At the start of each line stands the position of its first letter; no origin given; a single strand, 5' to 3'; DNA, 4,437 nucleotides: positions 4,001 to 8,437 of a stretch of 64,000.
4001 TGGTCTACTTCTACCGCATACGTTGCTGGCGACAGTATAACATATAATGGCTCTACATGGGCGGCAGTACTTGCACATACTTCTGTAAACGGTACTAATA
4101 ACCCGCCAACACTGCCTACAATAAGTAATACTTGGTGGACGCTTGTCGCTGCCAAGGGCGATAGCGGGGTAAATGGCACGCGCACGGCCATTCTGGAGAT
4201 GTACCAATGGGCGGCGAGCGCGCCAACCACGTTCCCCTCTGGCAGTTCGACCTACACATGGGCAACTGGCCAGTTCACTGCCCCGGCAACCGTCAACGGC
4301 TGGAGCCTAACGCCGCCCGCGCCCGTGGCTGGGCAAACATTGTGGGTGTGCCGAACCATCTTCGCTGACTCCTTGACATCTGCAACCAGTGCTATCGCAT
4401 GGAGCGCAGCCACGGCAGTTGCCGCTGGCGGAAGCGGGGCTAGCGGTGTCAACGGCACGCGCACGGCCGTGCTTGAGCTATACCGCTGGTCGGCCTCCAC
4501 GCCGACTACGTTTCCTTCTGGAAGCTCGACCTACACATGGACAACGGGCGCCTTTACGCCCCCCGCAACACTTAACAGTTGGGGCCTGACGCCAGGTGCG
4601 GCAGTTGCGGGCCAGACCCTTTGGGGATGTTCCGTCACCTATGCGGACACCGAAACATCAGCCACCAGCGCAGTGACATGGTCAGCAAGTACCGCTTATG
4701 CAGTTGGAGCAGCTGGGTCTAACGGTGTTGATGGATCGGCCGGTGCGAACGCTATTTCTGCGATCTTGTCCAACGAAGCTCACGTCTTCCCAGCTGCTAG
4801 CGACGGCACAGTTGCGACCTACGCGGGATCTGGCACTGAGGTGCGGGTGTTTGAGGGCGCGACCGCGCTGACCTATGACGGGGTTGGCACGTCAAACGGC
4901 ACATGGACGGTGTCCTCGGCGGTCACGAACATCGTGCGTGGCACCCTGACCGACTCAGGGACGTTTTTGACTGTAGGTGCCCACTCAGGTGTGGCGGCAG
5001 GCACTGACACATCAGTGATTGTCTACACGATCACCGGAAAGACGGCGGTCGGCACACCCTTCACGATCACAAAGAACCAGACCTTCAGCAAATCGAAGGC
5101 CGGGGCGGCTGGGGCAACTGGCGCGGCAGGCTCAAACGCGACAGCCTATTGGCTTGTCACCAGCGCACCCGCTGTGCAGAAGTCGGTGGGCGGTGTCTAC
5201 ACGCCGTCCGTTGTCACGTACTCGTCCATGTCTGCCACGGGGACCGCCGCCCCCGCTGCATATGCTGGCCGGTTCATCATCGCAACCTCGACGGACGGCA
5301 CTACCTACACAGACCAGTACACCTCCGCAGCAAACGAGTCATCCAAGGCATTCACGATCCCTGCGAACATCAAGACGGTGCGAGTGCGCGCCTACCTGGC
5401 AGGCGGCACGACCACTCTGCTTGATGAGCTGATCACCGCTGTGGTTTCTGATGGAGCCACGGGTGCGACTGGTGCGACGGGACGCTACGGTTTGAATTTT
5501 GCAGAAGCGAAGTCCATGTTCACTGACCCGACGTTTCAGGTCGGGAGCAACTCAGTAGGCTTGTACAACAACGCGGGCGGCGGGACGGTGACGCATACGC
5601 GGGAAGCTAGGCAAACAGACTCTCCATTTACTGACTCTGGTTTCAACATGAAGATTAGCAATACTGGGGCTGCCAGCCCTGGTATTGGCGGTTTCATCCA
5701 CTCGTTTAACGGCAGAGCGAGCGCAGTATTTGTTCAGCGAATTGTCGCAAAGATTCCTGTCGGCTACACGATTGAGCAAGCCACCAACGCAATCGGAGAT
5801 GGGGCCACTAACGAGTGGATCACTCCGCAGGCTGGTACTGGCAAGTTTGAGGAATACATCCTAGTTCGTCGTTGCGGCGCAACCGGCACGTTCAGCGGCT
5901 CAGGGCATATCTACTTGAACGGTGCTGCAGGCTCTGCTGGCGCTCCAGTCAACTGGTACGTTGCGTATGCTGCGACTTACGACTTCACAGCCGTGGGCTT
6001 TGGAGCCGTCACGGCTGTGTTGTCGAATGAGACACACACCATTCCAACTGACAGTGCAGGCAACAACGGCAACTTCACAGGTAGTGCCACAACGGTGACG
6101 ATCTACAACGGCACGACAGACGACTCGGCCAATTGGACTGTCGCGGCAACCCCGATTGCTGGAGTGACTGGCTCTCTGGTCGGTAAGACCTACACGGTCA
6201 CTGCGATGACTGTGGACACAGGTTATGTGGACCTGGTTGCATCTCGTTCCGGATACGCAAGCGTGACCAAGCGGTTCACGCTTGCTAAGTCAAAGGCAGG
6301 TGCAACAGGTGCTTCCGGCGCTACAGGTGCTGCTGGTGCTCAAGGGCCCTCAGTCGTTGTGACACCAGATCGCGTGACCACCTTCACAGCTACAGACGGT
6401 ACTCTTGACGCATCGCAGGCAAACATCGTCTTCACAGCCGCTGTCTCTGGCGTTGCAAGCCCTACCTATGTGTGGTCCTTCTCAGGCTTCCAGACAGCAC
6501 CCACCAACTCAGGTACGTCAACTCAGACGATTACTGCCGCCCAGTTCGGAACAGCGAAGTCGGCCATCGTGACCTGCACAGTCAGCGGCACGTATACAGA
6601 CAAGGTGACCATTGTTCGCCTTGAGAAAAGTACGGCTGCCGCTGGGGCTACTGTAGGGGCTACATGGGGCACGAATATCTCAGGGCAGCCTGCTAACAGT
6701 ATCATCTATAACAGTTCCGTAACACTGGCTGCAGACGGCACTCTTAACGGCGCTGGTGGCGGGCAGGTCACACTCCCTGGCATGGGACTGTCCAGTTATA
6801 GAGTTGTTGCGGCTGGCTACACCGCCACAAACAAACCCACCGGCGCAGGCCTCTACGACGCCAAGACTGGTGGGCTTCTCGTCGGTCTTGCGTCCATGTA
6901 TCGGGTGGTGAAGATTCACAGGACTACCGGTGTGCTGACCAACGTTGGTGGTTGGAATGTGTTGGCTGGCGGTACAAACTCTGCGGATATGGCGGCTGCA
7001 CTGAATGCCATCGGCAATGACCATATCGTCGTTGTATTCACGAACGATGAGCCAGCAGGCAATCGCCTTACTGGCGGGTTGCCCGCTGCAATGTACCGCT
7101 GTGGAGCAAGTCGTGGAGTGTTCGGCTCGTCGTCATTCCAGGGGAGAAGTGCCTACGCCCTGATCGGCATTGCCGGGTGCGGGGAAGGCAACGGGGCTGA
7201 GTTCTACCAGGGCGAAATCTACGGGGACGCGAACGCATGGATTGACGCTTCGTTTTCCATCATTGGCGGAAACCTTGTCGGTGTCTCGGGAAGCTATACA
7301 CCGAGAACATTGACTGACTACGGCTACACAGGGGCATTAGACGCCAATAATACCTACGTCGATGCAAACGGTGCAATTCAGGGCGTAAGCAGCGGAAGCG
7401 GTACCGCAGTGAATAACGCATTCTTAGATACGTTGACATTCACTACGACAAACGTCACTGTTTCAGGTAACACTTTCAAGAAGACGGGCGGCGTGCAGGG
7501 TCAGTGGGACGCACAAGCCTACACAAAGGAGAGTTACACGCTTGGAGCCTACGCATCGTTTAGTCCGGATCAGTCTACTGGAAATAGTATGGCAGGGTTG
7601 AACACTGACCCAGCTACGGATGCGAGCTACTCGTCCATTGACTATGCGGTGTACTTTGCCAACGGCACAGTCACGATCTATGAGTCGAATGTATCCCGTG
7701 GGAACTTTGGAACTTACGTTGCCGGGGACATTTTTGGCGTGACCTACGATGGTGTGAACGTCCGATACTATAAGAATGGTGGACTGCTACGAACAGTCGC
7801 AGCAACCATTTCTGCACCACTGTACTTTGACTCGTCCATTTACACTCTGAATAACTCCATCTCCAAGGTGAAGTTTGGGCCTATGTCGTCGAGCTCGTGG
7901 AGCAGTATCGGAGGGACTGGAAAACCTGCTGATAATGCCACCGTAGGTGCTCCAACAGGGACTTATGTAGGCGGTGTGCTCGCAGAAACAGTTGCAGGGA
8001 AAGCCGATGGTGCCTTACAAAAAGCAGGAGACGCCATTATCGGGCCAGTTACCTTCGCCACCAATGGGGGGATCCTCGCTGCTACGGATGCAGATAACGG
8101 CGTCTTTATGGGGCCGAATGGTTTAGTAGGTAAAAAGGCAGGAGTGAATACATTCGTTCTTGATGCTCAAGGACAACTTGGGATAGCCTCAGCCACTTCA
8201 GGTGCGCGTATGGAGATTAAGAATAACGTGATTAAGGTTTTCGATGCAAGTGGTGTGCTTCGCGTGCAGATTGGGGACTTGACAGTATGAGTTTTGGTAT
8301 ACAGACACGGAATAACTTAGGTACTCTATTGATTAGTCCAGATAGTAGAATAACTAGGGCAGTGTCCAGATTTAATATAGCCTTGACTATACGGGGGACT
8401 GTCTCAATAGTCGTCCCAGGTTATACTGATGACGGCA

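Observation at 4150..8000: High-GC (about 60%) segment grafted into the giant tail-fibre gene; the same composition fills the 742-aa fibre gene (13129..15357) and an early gene (37458..38210)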

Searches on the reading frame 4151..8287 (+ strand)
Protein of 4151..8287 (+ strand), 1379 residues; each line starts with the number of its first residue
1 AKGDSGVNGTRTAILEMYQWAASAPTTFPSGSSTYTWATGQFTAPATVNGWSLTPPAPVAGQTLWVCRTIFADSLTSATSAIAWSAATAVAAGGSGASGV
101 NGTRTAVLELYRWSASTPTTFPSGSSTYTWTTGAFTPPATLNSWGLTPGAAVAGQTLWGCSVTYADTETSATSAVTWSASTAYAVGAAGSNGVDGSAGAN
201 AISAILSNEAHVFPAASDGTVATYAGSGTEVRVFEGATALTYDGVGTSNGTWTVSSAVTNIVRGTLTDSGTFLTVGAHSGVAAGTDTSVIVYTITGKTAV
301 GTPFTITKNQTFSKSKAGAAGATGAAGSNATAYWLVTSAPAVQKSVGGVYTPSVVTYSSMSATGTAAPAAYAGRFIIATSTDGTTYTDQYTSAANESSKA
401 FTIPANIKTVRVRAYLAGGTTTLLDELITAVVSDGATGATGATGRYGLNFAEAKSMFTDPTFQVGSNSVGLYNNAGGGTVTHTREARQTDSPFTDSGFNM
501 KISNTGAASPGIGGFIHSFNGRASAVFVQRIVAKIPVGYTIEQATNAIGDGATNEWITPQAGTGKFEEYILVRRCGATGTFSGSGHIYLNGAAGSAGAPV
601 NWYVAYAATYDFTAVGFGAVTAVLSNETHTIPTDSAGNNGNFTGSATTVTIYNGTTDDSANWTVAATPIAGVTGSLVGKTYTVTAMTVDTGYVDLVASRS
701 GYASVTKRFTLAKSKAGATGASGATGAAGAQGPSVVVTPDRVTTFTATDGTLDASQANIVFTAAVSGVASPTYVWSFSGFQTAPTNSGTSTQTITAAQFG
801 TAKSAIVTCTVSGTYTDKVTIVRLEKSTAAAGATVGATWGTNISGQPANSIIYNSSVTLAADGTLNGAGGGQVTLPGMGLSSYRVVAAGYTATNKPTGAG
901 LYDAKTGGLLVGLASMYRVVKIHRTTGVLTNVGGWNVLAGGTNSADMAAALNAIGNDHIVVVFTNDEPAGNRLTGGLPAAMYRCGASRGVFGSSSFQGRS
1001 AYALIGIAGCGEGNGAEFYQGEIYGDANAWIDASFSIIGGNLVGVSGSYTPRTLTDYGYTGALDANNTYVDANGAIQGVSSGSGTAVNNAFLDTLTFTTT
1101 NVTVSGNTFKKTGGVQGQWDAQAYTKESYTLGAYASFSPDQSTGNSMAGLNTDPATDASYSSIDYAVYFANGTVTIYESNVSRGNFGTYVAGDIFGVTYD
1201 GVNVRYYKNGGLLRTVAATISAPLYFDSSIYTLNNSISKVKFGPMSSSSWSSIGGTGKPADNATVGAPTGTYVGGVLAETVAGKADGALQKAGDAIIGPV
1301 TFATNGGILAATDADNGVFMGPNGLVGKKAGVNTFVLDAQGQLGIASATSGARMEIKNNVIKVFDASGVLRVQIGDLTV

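Call 23: find_homologous_proteins(query=window:4151-8287:+)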
Query window:4151-8287:+ (1379 aa): 663 proteins with E <= 0.001 among 8000 candidates; the best 120 are listed.
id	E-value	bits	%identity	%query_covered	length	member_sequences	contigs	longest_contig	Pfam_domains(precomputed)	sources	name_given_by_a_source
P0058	0.0e+0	2980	100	100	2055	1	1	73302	PF02839.20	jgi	-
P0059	0.0e+0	1370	91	46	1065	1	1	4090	PF15711.11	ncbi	-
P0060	0.0e+0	1283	80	54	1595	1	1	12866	PF02839.20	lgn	-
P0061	0.0e+0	1220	63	25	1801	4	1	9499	PF02839.20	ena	-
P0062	0.0e+0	1128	60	25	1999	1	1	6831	PF02839.20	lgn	-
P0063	0.0e+0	1065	65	32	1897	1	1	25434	-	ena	-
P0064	0.0e+0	1026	54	23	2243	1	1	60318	-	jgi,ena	jgi:hypothetical protein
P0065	7.7e-290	984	76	20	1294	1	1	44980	-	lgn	-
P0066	7.0e-281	954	64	15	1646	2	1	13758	PF01391.24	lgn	-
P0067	3.2e-276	938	92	23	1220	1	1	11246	PF02839.20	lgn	-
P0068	3.8e-263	895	69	23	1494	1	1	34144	PF02839.20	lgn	-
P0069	3.1e-259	882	69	23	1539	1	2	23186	PF02839.20,PF09327.17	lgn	-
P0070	1.4e-255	870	63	24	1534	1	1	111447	PF02839.20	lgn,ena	-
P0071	3.8e-252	859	60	14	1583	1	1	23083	PF01391.24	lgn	-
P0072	6.7e-242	825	55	15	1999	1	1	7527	PF24058.2,PF09327.17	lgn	-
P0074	1.7e-224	767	65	23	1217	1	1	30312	PF02839.20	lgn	-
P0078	2.9e-211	723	75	18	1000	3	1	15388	PF09327.17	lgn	-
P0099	9.9e-173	596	76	24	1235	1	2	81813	PF02839.20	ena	-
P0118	3.3e-144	501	64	15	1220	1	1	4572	PF02839.20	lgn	-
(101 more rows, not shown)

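Call 26: find_encoding_contigs(protein=P0067, flank=10000, max_places=1)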
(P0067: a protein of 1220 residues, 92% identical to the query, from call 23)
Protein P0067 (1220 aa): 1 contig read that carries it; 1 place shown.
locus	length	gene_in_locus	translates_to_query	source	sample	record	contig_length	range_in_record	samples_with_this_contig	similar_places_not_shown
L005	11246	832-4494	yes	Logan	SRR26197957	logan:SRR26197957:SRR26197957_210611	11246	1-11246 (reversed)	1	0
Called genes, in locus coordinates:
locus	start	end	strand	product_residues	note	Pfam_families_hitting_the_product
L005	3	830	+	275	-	?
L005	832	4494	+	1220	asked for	PF02839:CBM_5_12 (weak)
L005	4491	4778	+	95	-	-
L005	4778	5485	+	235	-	-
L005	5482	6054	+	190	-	PF14301:DUF4376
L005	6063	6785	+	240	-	-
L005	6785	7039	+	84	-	-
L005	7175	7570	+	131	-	-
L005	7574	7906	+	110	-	-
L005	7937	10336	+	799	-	-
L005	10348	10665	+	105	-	PF25590:DUF7936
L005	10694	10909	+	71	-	-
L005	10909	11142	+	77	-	-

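Call 27: find_encoding_contigs(protein=P0074, flank=10000, max_places=1)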
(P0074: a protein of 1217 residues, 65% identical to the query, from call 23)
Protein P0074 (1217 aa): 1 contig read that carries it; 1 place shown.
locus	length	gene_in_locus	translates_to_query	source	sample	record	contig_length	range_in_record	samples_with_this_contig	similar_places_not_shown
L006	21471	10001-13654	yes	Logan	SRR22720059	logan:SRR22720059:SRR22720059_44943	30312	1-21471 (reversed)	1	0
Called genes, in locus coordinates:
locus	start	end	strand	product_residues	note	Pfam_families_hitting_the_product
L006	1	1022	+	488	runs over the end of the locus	-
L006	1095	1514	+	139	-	PF27119:Phage_YdaY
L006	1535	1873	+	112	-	-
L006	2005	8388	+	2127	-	-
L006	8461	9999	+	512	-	-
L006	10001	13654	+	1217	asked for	PF02839:CBM_5_12 (weak)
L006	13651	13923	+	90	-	-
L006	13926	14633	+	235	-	-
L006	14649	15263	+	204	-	PF14301:DUF4376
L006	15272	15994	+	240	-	-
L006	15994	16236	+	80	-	-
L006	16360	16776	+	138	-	-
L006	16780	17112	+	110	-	PF05837:CENP-H (weak)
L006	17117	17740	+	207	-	-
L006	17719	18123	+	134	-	-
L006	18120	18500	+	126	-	-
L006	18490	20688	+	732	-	-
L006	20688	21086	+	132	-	-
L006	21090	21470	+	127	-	?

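Call 36: find_encoding_contigs(protein=P0060, flank=10000, max_places=1)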
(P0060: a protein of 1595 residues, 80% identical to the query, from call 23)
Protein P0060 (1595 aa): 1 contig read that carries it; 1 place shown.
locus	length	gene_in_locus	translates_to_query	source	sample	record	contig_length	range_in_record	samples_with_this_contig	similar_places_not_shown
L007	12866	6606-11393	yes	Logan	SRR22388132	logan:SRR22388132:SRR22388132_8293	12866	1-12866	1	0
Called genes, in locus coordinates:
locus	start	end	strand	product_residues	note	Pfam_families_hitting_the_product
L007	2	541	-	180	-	?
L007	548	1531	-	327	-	-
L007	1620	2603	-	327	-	PF21189:PHA02142, PF09414:RNA_ligase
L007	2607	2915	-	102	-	-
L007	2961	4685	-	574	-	PF00317:Ribonuc_red_lgN (weak), PF02867:Ribonuc_red_lgC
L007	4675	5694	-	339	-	PF00268:Ribonuc_red_sm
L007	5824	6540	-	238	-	PF02511:Thy1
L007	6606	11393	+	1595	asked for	PF02839:CBM_5_12 (faint)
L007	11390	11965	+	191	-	PF14301:DUF4376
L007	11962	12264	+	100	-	-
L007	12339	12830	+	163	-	-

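Call 37: find_encoding_contigs(protein=P0059, flank=10000, max_places=1)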
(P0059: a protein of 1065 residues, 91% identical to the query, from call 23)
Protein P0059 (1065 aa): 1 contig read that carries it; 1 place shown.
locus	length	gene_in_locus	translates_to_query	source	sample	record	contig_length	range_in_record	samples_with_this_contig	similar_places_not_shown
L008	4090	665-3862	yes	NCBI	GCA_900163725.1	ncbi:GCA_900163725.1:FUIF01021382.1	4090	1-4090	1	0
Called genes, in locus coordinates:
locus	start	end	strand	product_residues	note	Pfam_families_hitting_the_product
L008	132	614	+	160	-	PF00238:Ribosomal_L14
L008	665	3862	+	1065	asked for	PF15711:ILEI (faint)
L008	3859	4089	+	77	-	?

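Call 38: find_encoding_contigs(protein=P0099, flank=10000, max_places=1)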
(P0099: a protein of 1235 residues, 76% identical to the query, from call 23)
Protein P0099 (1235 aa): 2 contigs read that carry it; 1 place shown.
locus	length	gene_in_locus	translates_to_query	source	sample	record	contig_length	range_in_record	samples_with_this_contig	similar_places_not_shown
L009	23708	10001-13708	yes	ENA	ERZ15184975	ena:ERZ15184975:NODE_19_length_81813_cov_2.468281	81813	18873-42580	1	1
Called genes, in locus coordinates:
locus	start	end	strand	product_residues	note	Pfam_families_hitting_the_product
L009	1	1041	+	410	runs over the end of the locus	PF18906:Phage_tube_2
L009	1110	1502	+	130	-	PF27119:Phage_YdaY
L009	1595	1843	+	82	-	PF23812:Phage_TAC_18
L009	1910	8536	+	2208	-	PF10145:PhageMin_Tail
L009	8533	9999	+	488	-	-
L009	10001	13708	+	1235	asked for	PF02839:CBM_5_12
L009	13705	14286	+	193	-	PF14301:DUF4376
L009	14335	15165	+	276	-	-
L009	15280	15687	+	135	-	-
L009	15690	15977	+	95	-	-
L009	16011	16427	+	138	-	PF13539:Peptidase_M15_4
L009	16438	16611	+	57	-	PF23987:Phage_holin_10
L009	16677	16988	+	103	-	-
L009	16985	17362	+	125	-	-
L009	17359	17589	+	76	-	-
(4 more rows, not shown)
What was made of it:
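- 2123..8290 (+): 2055-aa tail-tip/central-fibre gene, the mosaic as a whole. It lies two genes after the tape measure (calls 27, 38).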

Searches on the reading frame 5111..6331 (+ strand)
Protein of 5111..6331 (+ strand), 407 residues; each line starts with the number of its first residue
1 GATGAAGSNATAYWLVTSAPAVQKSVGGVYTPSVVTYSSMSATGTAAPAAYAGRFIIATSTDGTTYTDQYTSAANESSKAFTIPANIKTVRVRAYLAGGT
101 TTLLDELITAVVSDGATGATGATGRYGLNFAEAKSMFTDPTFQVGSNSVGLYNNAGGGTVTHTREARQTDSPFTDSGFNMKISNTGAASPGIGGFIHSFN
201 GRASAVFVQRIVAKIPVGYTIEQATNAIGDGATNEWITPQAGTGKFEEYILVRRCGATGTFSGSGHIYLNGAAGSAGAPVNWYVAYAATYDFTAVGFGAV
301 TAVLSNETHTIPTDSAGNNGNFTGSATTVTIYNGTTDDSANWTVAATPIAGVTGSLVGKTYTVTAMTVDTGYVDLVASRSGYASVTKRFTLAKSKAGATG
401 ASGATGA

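Call 52: search_protein_families(library=pfam, proteins=[window:5111-6331:+], max_evalue=5)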
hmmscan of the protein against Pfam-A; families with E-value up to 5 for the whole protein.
window:5111-6331:+ (407 aa): 1 family
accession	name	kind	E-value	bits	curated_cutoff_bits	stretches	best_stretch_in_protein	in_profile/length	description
PF00754.31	F5_F8_type_C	-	0.0054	17.3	28.2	1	47-98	59-114/127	F5/8 type C domain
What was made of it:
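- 5507..5992 (+): Inserted domain aa 1129-1290 (PHROG 5911 'tail protein'; weak discoidin/F5_F8_type_C signal). F5_F8_type_C E 0.005, below cut-off (call 52).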

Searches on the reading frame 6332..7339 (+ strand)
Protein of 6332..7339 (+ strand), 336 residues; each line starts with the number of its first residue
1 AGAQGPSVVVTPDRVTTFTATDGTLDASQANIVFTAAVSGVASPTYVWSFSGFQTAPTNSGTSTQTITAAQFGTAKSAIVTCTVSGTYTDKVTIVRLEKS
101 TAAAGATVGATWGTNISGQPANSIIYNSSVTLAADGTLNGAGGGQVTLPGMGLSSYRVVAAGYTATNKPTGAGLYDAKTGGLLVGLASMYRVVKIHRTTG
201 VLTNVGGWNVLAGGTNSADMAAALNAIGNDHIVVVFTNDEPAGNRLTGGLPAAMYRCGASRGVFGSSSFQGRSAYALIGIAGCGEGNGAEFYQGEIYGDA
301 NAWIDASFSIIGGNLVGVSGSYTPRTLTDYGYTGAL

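Call 52: search_protein_families(library=pfam, proteins=[window:6332-7339:+], max_evalue=5)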
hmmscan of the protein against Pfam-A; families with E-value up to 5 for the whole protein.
window:6332-7339:+ (336 aa): 3 families
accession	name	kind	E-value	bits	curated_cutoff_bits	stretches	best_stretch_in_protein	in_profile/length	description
PF15711.10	ILEI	-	1.7e-05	25.7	27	1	192-282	5-89/90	Interleukin-like EMT inducer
PF13927.12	Ig_3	-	0.031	15.2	30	1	29-85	16-77/78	Immunoglobulin domain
PF25807.1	Clarin-2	-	0.06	13.7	27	1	148-204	109-166/202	Clarin-2-like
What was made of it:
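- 6791..7294 (+): Inserted PANDER/ILEI-like domain (aa ~1557-1724). Pfam ILEI E 1.7e-5, just under cut-off (call 52).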

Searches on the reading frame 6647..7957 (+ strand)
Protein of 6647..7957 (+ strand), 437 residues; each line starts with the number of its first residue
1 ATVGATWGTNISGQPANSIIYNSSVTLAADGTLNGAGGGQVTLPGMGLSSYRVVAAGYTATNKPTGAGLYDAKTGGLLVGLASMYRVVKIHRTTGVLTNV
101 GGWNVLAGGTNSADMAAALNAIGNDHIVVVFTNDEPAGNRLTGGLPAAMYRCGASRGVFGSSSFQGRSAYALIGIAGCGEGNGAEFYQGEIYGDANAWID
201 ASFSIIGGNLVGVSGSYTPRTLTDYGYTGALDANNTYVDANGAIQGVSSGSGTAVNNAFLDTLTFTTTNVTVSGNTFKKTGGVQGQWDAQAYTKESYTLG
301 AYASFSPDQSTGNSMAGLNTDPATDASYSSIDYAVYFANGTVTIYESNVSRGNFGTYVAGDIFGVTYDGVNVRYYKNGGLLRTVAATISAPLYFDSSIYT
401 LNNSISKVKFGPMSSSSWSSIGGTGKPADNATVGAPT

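Call 55: find_homologous_proteins(query=window:6647-7957:+)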
Query window:6647-7957:+ (437 aa): 33 proteins with E <= 0.001 among 8000 candidates.
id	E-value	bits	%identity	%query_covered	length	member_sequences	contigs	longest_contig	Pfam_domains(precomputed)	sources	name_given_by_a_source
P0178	5.3e-77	278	42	84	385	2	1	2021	-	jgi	jgi:hypothetical protein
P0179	1.7e-75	273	42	83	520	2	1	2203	PF23666.3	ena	-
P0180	2.0e-75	273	55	43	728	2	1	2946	-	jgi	jgi:hypothetical protein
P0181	8.8e-64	235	61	38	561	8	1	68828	-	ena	-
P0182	1.4e-63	234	52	46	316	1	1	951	-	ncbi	ncbi:hypothetical protein WDZ92_43220, partial [Nostoc sp. NIES-2111]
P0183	1.1e-58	218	50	59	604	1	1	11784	PF15711.11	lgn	-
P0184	3.9e-56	209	46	35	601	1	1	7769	-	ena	-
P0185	4.8e-54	203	54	47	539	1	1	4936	-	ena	-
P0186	9.8e-50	188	40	36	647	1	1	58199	-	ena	-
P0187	2.4e-46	177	46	56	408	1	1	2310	PF15711.11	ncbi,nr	ncbi:MAG: hypothetical protein O9341_19360, partial [Paucibacter sp.]|nr:hypothetical protein [Rosea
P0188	1.0e-45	175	52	43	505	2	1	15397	PF15711.11,PF23666.3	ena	-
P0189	1.8e-43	168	44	53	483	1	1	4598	PF15711.11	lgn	-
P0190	3.3e-42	164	45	37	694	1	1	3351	-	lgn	-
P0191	2.0e-39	154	51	34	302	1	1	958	-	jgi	jgi:hypothetical protein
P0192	6.3e-38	149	48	43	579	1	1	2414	-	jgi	jgi:hypothetical protein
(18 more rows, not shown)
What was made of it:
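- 7454..7879 (+): Inserted SPRY/concanavalin-A-like jellyroll domain (aa ~1778-1919). Relatives named 'LamG-like jellyroll' in Chromobacterium genomes (call 55).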

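Call 67: predict_structure(alignment_id=A2)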
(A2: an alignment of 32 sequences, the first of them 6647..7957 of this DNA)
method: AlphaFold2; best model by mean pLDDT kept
length: 437 residues; sequences in the alignment: 32
mean_pLDDT: 79.5   pTM: 0.47
mean pLDDT of the five models: 79.5, 79.4, 78.7, 78.0, 75.5
residues with pLDDT >= 90: 231; 70-90: 79; 50-70: 46; < 50: 81
segments of 3 or more residues with pLDDT < 50: 1-5, 12-14, 16-23, 218-222, 230-262, 416-437
pLDDT, mean of each block of 10 residues (from residue 1): 47 48 58 55 65 95 91 94 92 94 82 95 97 90 96 94 92 95 92 92 92 67 49 42 40 38 61 89 87 87 96 95 81 96 96 97 95 97 95 94 94 57 42 34
secondary structure, 60 per line:
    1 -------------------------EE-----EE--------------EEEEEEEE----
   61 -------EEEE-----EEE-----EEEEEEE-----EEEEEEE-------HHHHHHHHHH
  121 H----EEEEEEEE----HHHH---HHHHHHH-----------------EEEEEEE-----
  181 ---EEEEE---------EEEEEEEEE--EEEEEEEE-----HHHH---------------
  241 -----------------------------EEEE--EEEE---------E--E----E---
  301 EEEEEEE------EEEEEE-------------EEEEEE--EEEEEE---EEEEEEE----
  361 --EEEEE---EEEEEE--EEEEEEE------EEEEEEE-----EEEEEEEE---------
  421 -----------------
elements in order: E49-56 E68-71 E77-79 E85-91 E97-103 H111-121 E126-133 H138-141 H145-151 E169-175 E184-188 E198-206 E209-216 H222-225 E270-273 E276-279 E301-307 E314-319 E333-338 E341-346 E350-356 E363-367 E371-376 E379-385 E392-398 E404-411
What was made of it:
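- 6791..7294 (+): AF2 model, pLDDT >90 in this domain (call 67).
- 7454..7879 (+): AF2 model (call 67).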
